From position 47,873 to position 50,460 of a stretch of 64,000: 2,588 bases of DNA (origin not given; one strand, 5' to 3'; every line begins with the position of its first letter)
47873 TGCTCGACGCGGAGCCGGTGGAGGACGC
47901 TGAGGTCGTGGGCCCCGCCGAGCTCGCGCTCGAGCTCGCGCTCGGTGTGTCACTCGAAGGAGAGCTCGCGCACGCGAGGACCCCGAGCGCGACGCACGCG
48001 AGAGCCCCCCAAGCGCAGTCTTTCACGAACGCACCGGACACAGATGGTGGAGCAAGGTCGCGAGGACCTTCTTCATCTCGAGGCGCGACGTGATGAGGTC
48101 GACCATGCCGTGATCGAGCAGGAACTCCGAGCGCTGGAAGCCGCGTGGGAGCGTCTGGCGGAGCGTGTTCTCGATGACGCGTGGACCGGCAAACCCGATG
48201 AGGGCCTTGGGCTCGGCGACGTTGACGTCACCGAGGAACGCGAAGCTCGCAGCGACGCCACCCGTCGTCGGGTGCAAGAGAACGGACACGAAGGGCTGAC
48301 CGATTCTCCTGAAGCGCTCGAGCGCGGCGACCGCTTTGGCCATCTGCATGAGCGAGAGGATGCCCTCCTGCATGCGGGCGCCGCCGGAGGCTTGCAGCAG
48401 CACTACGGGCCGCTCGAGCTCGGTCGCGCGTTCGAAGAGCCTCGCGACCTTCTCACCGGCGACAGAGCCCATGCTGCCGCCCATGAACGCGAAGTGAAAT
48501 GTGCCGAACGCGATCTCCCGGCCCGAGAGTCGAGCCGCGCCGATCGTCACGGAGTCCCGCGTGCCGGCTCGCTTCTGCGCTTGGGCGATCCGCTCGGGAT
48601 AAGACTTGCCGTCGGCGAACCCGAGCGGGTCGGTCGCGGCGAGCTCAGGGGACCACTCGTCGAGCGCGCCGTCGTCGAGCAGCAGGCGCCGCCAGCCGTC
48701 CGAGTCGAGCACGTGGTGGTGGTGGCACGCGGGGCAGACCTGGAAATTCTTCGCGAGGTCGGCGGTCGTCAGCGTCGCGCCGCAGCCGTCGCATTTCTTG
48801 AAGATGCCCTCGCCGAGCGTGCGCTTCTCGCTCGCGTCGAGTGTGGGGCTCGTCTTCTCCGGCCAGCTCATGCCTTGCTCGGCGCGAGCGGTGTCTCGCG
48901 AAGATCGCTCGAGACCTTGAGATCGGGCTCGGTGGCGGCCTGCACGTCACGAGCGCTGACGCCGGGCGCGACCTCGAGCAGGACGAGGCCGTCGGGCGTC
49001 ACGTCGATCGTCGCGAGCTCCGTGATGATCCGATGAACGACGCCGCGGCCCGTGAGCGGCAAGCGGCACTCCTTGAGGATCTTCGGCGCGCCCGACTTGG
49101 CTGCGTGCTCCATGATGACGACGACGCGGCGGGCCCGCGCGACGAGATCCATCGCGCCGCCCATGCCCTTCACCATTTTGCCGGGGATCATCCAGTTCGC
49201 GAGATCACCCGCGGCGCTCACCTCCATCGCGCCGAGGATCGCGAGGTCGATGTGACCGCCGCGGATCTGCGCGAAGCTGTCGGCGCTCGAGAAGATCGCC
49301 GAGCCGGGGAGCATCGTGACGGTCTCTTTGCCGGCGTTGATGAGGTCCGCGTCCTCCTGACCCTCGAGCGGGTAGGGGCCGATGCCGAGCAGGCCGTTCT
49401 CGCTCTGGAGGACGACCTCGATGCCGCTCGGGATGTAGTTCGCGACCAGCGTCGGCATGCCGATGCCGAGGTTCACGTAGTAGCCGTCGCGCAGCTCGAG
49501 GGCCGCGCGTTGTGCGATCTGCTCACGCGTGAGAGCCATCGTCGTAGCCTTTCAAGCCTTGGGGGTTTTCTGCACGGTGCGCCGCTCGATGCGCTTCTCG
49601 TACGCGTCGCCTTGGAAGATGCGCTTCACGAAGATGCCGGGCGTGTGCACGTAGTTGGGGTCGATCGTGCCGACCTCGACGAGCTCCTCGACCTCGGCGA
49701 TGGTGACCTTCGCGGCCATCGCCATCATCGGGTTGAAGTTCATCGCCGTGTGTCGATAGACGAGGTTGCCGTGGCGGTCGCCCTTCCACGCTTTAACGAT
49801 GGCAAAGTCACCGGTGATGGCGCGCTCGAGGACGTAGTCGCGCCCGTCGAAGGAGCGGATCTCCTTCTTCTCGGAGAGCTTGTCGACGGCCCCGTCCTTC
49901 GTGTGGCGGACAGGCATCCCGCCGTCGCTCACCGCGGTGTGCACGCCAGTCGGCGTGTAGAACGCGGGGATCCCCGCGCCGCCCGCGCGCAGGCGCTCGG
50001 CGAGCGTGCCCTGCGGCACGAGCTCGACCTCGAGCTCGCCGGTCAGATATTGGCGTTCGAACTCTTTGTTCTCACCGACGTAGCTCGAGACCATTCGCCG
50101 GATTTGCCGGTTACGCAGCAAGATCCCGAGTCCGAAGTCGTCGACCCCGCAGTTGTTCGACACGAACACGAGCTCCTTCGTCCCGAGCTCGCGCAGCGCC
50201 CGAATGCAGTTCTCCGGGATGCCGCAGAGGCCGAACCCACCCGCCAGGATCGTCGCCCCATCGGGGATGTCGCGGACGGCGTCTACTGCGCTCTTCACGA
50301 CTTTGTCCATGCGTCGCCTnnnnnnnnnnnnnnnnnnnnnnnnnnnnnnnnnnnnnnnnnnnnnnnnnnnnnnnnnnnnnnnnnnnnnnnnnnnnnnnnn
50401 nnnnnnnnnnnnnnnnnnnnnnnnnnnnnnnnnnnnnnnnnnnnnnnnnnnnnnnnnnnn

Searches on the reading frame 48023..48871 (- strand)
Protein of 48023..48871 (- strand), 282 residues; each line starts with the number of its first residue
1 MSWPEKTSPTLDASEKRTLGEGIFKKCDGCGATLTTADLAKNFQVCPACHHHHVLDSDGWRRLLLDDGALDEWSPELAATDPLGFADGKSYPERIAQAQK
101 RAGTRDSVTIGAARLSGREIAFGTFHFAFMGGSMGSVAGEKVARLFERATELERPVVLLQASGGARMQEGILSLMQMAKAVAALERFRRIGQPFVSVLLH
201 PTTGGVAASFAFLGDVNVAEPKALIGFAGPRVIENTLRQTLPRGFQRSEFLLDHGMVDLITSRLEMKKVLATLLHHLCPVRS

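Call 12: search_protein_families(library=pfam, proteins=[window:48023-48871:-], max_evalue=0.001)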
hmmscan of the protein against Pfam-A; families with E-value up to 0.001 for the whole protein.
window:48023-48871:- (282 aa): 2 families
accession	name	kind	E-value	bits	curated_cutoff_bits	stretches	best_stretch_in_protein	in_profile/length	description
PF01039.27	Carboxyl_trans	-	6.8e-16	58.4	22.3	1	97-237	37-177/493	Carboxyl transferase domain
PF17848.7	Zn_ribbon_ACC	-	3.4e-08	34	24.5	1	26-49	3-26/26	Acetyl-CoA carboxylase zinc finger domain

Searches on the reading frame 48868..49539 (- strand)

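Call 12: search_protein_families(library=pfam, proteins=[window:48868-49539:-], max_evalue=0.001)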
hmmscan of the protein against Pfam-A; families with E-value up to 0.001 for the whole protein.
window:48868-49539:- (223 aa): 2 families
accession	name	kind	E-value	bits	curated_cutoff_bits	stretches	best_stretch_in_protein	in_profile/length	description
PF01144.29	CoA_trans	-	8.1e-50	169.7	23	1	6-201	2-216/217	Coenzyme A transferase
PF13336.12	AcetylCoA_hyd_C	-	0.00083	19.7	23.7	0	99-178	36-124/154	Acetyl-CoA hydrolase/transferase C-terminal domain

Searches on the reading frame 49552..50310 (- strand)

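Call 12: search_protein_families(library=pfam, proteins=[window:49552-50310:-], max_evalue=0.001)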
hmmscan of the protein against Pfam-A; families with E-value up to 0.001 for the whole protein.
window:49552-50310:- (252 aa): 1 family
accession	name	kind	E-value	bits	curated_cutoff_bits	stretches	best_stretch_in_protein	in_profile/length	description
PF01144.29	CoA_trans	-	2.1e-78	263.1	23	1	6-233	2-216/217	Coenzyme A transferase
